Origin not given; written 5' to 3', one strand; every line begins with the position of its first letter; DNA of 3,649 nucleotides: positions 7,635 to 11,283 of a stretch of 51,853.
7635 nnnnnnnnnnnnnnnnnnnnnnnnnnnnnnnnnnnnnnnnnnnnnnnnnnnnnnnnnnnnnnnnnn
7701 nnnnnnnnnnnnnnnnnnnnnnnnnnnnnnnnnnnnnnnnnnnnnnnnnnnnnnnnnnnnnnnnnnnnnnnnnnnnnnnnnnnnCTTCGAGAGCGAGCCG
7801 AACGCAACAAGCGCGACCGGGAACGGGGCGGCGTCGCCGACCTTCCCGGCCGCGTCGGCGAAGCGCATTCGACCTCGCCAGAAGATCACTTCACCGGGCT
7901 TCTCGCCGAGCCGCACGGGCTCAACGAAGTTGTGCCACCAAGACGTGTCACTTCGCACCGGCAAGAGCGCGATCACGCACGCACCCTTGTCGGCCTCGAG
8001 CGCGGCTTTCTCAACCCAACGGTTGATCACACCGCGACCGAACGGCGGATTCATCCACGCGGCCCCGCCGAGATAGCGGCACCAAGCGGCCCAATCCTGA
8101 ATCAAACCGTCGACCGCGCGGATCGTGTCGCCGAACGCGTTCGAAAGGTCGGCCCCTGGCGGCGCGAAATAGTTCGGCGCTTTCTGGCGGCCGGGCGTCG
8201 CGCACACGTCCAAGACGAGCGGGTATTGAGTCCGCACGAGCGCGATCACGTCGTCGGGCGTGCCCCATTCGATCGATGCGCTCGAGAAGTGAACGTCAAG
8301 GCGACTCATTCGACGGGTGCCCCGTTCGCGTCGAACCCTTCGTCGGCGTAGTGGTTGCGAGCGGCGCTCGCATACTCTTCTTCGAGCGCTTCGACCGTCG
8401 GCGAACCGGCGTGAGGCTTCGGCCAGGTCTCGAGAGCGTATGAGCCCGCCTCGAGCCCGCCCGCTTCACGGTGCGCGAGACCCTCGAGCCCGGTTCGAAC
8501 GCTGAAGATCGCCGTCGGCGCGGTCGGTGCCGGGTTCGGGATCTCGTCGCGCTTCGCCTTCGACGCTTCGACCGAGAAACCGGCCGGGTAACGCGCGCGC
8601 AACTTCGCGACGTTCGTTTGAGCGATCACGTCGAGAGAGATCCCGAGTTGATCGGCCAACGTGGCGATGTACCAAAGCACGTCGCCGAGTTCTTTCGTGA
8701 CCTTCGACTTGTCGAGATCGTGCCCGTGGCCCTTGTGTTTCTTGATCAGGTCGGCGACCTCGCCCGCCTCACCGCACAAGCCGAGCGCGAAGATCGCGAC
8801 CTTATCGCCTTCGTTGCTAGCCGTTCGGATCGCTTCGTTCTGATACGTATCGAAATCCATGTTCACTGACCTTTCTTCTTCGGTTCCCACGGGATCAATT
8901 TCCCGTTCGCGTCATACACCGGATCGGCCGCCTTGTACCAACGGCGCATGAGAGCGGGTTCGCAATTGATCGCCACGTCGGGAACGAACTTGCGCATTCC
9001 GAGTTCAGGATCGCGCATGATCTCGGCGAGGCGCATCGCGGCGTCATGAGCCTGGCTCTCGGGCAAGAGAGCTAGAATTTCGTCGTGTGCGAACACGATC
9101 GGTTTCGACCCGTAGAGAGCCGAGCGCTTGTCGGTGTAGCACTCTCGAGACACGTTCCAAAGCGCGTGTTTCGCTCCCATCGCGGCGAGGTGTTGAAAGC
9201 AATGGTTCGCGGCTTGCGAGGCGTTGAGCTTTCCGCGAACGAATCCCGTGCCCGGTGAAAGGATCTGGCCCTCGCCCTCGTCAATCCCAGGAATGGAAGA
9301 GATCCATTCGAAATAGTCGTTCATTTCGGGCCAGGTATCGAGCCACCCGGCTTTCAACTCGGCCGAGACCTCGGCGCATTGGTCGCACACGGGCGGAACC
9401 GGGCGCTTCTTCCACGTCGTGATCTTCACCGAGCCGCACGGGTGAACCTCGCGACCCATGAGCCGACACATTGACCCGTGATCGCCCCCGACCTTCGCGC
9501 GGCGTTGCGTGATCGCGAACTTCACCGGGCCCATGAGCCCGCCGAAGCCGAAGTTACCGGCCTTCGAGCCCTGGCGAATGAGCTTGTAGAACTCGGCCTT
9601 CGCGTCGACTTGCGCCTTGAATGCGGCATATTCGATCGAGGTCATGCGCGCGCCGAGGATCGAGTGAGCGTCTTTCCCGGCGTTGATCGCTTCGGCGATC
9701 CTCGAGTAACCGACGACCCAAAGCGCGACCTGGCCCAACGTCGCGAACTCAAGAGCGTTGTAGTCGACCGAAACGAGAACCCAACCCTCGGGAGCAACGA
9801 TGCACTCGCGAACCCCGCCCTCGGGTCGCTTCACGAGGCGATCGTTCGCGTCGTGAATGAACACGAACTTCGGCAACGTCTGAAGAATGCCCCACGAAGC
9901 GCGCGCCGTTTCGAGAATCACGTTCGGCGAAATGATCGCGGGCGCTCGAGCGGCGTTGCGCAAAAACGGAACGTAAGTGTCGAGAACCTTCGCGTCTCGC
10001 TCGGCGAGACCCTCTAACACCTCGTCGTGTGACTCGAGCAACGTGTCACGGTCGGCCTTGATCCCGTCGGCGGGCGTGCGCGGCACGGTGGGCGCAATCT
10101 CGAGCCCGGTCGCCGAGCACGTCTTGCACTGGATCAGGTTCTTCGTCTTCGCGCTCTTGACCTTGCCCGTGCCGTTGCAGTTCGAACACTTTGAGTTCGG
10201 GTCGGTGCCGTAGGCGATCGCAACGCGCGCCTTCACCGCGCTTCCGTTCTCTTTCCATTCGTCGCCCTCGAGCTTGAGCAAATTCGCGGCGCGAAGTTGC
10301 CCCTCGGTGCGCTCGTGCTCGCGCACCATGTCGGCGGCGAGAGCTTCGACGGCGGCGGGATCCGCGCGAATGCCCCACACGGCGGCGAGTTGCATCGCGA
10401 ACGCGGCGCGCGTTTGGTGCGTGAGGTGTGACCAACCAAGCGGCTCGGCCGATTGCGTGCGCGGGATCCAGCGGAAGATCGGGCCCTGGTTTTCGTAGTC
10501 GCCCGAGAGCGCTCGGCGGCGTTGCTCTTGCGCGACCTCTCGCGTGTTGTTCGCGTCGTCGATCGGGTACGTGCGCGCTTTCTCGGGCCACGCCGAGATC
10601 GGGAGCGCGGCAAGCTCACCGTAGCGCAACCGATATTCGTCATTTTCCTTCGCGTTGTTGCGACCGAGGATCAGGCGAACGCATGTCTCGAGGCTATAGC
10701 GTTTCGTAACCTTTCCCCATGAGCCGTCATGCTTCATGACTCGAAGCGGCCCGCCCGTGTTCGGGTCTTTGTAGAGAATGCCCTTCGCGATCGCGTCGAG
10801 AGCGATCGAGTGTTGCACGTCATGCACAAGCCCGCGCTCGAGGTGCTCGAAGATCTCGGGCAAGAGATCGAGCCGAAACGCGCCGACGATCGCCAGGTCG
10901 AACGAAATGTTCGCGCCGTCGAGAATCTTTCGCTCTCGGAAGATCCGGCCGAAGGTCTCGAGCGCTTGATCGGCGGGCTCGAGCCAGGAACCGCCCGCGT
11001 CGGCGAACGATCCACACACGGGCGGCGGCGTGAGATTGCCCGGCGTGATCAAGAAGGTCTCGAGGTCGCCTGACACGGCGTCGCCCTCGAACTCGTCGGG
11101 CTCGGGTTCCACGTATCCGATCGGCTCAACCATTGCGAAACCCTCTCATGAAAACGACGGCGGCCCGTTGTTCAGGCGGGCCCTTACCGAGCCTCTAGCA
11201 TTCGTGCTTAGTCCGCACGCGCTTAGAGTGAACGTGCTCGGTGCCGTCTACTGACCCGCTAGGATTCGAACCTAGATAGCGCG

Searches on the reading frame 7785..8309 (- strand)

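Call 25: search_protein_families(library=pfam, max_evalue=0.001, proteins=[window:7785-8309:-])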
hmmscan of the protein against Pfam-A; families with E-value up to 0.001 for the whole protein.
window:7785-8309:- (175 aa): 1 family
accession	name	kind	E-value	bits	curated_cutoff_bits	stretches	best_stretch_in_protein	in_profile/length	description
PF05869.16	Dam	-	1.7e-13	51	28.1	1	14-154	11-127/169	DNA N-6-adenine-methyltransferase (Dam)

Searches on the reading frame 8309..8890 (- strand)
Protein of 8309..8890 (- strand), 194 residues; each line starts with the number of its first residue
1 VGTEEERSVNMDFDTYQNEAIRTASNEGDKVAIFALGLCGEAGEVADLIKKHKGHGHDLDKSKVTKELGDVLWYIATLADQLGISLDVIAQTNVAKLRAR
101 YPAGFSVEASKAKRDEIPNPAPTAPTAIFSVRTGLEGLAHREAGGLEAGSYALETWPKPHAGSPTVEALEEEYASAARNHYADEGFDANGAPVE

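Call 25: search_protein_families(library=pfam, max_evalue=0.001, proteins=[window:8309-8890:-])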
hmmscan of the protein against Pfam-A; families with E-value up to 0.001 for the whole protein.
window:8309-8890:- (194 aa): 2 families
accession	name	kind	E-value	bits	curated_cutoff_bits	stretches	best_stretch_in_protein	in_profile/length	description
PF03819.22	MazG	-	3.6e-12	46.8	22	1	37-105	9-74/74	MazG nucleotide pyrophosphohydrolase domain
PF12643.12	MazG-like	-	0.00031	21.4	27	1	59-103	29-74/85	MazG-like family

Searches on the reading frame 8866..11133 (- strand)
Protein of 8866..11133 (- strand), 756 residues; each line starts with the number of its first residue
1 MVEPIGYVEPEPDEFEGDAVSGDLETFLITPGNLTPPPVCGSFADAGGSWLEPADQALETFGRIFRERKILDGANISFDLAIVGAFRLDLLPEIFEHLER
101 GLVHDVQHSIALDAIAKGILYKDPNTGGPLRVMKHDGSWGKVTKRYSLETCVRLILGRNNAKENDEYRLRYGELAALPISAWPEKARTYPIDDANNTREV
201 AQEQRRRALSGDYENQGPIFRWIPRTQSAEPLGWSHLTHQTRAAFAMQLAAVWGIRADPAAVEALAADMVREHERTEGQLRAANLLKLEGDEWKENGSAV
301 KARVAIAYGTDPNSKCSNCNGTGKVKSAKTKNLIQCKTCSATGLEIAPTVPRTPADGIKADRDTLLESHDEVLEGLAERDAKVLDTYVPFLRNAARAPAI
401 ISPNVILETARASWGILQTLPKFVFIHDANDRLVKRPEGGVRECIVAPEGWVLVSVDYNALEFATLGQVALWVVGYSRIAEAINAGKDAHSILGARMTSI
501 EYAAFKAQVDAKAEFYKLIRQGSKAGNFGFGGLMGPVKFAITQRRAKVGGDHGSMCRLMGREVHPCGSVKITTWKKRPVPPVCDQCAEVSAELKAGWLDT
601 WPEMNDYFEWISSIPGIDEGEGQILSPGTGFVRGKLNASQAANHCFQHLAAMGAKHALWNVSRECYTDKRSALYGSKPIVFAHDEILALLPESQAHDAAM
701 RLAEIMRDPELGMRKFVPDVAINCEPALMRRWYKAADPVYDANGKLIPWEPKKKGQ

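Call 25: search_protein_families(library=pfam, max_evalue=0.001, proteins=[window:8866-11133:-])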
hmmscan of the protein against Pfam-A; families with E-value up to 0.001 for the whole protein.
window:8866-11133:- (756 aa): 2 families
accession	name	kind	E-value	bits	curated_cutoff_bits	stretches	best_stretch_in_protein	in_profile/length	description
PF00476.26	DNA_pol_A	-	4.9e-09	36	34.3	1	440-508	140-205/381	DNA polymerase family A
PF15777.11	Anti-TRAP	-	0.0008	19.8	32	0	314-344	11-41/59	Tryptophan RNA-binding attenuator protein inhibitory protein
